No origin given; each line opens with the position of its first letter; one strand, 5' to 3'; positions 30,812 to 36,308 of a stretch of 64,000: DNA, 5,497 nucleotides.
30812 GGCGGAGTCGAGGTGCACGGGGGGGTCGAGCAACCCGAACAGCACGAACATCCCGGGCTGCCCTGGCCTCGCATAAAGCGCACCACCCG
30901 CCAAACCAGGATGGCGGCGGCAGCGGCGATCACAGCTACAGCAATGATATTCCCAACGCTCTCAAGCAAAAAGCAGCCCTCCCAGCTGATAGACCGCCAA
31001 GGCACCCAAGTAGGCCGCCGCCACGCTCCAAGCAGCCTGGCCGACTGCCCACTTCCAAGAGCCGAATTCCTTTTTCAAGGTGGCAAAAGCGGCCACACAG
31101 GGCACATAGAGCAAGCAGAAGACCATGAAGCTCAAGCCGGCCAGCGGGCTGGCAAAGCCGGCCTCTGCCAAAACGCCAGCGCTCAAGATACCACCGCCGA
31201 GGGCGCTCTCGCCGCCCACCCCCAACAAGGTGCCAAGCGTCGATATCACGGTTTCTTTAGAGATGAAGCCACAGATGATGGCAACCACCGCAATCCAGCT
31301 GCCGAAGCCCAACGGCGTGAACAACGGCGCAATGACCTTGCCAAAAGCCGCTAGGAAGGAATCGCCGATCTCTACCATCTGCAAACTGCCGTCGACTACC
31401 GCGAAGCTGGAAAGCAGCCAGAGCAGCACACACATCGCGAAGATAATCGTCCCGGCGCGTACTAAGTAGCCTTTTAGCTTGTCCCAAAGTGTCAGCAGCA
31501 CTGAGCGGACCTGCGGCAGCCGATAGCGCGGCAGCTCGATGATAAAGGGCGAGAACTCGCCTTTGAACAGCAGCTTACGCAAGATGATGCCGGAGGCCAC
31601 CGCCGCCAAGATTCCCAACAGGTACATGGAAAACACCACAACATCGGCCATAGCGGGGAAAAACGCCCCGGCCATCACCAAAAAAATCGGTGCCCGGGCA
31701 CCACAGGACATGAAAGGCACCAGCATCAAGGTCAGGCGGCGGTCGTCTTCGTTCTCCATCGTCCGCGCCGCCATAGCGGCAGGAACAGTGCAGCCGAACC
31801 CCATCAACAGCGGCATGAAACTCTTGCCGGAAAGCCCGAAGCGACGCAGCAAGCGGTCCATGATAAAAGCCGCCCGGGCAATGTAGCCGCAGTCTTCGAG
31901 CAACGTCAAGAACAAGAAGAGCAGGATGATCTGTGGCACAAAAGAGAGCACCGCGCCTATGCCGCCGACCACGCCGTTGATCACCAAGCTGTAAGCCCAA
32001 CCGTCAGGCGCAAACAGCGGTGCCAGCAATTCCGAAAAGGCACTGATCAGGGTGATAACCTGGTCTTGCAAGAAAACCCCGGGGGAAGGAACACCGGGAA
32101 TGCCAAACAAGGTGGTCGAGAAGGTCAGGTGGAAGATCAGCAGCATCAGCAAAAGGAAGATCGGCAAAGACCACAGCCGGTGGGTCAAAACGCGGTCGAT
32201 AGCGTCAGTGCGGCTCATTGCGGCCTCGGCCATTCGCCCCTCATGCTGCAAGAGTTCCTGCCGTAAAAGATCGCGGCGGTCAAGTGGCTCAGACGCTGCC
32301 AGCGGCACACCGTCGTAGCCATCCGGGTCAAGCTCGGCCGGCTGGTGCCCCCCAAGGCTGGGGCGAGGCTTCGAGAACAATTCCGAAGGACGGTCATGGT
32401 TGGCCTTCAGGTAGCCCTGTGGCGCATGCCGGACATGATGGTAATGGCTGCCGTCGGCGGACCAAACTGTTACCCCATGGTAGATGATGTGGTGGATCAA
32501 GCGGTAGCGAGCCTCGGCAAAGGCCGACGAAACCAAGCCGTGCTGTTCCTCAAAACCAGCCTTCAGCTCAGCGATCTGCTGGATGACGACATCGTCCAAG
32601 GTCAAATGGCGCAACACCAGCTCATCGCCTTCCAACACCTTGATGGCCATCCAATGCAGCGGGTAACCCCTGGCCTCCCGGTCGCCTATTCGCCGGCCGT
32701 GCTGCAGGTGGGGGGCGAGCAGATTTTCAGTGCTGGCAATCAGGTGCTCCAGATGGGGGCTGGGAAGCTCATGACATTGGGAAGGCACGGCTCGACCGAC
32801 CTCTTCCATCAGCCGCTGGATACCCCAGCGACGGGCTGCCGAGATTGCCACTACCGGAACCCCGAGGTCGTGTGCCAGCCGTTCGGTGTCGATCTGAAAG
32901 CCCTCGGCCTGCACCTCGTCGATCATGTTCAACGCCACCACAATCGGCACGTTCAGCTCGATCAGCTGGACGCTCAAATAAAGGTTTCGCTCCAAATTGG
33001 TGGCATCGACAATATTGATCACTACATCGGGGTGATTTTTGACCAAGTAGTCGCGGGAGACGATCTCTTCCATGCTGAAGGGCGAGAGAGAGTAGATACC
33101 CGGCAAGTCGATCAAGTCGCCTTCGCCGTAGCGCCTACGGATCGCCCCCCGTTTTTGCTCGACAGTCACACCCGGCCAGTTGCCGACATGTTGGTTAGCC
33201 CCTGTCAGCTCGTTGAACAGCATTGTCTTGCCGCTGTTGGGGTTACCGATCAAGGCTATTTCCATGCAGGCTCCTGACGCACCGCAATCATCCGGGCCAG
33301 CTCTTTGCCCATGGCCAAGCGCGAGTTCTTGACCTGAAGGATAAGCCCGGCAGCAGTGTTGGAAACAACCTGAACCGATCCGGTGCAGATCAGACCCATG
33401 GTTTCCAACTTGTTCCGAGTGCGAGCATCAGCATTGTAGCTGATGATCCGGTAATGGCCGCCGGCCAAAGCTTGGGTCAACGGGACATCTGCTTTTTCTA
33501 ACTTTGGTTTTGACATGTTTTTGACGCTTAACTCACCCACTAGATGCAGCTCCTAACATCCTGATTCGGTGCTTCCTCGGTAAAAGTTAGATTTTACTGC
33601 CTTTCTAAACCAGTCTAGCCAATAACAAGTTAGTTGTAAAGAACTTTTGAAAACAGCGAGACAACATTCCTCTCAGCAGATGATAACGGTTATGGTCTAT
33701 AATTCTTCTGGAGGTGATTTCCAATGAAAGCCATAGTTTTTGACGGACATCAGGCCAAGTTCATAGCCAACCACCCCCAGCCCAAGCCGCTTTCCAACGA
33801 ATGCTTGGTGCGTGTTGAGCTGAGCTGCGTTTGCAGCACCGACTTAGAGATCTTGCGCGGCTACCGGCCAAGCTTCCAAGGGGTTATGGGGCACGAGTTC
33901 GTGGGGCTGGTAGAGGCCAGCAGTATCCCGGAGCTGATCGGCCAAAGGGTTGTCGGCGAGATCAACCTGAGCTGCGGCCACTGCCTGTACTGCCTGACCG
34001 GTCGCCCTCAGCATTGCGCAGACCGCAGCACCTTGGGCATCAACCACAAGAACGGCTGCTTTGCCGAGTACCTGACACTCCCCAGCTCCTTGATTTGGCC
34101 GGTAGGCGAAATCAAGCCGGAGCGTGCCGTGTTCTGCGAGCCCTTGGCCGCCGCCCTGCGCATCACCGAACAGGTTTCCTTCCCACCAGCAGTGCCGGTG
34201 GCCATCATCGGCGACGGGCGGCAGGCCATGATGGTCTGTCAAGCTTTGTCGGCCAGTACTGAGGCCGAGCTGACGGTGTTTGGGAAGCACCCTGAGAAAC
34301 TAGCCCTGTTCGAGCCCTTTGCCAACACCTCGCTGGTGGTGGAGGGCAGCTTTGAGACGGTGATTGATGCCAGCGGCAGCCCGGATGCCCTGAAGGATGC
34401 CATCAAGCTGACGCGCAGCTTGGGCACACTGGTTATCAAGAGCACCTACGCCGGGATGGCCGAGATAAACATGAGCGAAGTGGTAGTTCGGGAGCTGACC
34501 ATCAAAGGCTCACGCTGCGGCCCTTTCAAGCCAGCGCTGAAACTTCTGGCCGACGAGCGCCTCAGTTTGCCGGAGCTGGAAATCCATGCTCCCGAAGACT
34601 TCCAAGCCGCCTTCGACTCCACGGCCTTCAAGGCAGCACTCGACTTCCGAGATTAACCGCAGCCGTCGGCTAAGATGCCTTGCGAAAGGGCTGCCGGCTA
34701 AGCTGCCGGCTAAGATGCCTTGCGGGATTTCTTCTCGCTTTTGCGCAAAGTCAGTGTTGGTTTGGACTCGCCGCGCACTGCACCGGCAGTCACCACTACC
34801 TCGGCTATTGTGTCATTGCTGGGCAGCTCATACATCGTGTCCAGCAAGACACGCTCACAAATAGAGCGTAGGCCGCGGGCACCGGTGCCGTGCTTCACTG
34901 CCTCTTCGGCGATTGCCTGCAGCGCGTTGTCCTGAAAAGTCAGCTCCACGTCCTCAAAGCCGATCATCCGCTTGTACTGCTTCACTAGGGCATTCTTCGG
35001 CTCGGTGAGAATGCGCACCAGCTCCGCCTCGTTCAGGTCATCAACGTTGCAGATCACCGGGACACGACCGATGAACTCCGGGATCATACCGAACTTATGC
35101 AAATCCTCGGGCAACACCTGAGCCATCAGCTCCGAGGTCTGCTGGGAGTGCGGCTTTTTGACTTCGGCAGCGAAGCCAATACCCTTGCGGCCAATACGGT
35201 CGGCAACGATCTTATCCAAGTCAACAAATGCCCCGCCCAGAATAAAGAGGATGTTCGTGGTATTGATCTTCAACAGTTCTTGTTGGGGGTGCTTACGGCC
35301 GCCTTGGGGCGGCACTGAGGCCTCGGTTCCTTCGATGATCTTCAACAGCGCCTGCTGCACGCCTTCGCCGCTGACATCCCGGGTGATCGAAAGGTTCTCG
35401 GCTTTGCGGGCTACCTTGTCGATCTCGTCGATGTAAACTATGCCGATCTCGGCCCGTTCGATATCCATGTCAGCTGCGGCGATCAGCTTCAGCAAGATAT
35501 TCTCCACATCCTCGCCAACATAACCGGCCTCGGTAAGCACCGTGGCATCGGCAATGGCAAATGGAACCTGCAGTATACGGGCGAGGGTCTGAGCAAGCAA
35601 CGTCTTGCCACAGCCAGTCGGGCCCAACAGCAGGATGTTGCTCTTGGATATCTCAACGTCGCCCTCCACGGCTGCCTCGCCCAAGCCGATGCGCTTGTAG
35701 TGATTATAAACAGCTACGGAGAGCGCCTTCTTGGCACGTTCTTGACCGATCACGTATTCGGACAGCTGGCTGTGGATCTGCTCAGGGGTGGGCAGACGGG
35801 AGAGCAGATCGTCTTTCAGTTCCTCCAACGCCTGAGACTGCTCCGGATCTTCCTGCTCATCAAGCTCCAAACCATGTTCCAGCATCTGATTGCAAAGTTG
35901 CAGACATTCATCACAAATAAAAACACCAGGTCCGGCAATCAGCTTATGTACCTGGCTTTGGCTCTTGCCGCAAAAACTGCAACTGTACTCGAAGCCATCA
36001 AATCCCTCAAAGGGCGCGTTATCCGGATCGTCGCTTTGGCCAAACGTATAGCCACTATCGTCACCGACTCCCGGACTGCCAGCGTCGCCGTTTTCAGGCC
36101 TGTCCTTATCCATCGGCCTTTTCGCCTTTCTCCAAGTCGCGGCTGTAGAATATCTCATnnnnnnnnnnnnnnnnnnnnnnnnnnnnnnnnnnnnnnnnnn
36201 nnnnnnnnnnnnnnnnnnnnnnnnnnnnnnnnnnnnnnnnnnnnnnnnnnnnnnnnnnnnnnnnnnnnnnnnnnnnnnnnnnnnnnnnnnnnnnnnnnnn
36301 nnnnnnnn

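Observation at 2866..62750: Recurrent intergenic palindromic repeat family (core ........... / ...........), at least 12 copies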

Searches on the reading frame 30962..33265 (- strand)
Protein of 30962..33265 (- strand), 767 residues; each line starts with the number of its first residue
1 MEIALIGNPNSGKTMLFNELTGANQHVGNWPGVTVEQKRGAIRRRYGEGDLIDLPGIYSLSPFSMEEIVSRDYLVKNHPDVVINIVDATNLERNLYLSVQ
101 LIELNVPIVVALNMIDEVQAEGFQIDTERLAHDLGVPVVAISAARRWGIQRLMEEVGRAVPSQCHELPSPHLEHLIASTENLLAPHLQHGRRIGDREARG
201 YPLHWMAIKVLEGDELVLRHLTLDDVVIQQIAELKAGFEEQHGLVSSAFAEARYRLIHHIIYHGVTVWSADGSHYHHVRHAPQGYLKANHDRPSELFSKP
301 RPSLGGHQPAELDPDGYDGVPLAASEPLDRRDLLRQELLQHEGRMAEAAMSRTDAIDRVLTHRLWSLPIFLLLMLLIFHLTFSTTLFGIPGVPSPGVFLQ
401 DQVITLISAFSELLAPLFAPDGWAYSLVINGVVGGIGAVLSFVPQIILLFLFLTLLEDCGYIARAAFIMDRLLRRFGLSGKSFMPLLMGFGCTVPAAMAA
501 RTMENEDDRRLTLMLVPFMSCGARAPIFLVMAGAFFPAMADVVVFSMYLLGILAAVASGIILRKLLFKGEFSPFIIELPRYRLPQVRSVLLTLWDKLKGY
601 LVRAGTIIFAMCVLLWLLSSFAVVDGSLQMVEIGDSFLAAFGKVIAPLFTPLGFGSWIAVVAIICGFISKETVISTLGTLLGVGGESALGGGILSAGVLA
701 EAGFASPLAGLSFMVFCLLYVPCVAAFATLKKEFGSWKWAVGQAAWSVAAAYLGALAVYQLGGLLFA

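Call 13: search_protein_families(library=pfam, proteins=[window:30962-33265:-])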
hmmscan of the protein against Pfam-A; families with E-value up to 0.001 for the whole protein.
window:30962-33265:- (767 aa): 6 families
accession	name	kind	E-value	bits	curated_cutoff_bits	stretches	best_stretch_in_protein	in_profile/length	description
PF02421.24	FeoB_N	-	1.7e-66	223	27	1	2-155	2-155/156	Ferrous iron transport protein B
PF07670.19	Gate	-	1.2e-36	125.8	29.6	2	439-535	1-104/104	Nucleoside recognition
PF07664.17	FeoB_C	-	3.5e-21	75.1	26.6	1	544-596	1-54/54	Ferrous iron transport protein B C terminus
PF01926.29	MMR_HSR1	-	7.7e-18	65.1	21.9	1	2-113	1-112/113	50S ribosome-binding GTPase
PF17910.6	FeoB_Cyto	-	4.3e-12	46.7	23.4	1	170-262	3-86/90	FeoB cytosolic helical domain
PF00009.33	GTP_EFTU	-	5.3e-06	26.6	26.5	1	45-161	67-187/188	Elongation factor Tu GTP binding domain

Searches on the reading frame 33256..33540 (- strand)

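Call 56: search_protein_families(library=pfam, proteins=[window:33256-33540:-])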
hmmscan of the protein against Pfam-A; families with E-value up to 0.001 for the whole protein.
window:33256-33540:- (94 aa): 1 family
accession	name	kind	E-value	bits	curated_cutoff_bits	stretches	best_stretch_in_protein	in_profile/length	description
PF04023.20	FeoA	-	1.4e-09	38.3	23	1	19-88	1-73/74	FeoA domain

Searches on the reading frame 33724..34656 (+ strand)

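Call 13: search_protein_families(library=pfam, proteins=[window:33724-34656:+])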
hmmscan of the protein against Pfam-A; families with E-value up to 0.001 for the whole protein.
window:33724-34656:+ (310 aa): 2 families
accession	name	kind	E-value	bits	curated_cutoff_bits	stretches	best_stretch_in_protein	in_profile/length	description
PF08240.17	ADH_N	-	3.6e-20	72.6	23.5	1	25-127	3-102/104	Alcohol dehydrogenase GroES-like domain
PF00107.32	ADH_zinc_N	-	2.9e-08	34.1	31.8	1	208-275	57-127/129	Zinc-binding dehydrogenase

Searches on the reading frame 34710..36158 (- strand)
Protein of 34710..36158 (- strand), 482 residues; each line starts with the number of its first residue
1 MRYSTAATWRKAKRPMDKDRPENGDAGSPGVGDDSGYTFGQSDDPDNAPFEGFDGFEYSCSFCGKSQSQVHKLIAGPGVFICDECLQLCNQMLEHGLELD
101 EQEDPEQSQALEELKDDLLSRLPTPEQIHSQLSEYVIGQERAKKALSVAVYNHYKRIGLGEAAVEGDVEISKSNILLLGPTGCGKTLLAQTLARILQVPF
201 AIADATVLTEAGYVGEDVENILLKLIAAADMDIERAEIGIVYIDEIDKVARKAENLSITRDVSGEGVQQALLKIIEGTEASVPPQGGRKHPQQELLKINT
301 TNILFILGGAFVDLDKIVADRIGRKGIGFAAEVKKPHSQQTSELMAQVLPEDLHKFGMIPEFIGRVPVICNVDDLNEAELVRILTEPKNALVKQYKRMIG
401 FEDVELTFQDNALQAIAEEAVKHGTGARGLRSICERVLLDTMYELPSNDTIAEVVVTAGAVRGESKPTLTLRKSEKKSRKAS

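Call 57: search_protein_families(library=pfam, proteins=[window:34710-36158:-])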
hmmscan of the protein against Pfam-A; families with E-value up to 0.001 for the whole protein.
window:34710-36158:- (482 aa): 9 families
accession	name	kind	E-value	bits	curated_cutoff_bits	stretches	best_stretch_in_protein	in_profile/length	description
PF07724.20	AAA_2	-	4.5e-32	111.8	27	1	172-369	3-166/166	AAA domain (Cdc48 subfamily)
PF06689.19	zf-C4_ClpX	-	6.6e-19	68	27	1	59-94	2-38/39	ClpX C4-type zinc finger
PF00004.35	AAA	-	7.5e-16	59.2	21.2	1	175-307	1-114/131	ATPase family associated with various cellular activities (AAA)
PF10431.15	ClpB_D2-small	-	1.2e-11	44.9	21.9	1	375-453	1-75/81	C-terminal, D2-small domain, of ClpB protein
PF07728.20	AAA_5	-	4.6e-06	27.1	22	1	174-251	1-80/139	AAA domain (dynein-related subfamily)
PF05496.18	RuvB_N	-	5.4e-06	26.7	27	1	131-256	5-103/159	Holliday junction DNA helicase RuvB P-loop domain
PF01078.27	Mg_chelatase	-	9.9e-06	25.5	20.3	0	172-197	22-47/207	Magnesium chelatase, subunit ChlI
PF00493.29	MCM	-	1.9e-05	24.4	23.3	1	125-253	15-137/224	MCM P-loop domain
PF13401.12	AAA_22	-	0.00026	21.7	27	0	172-222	5-58/130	AAA domain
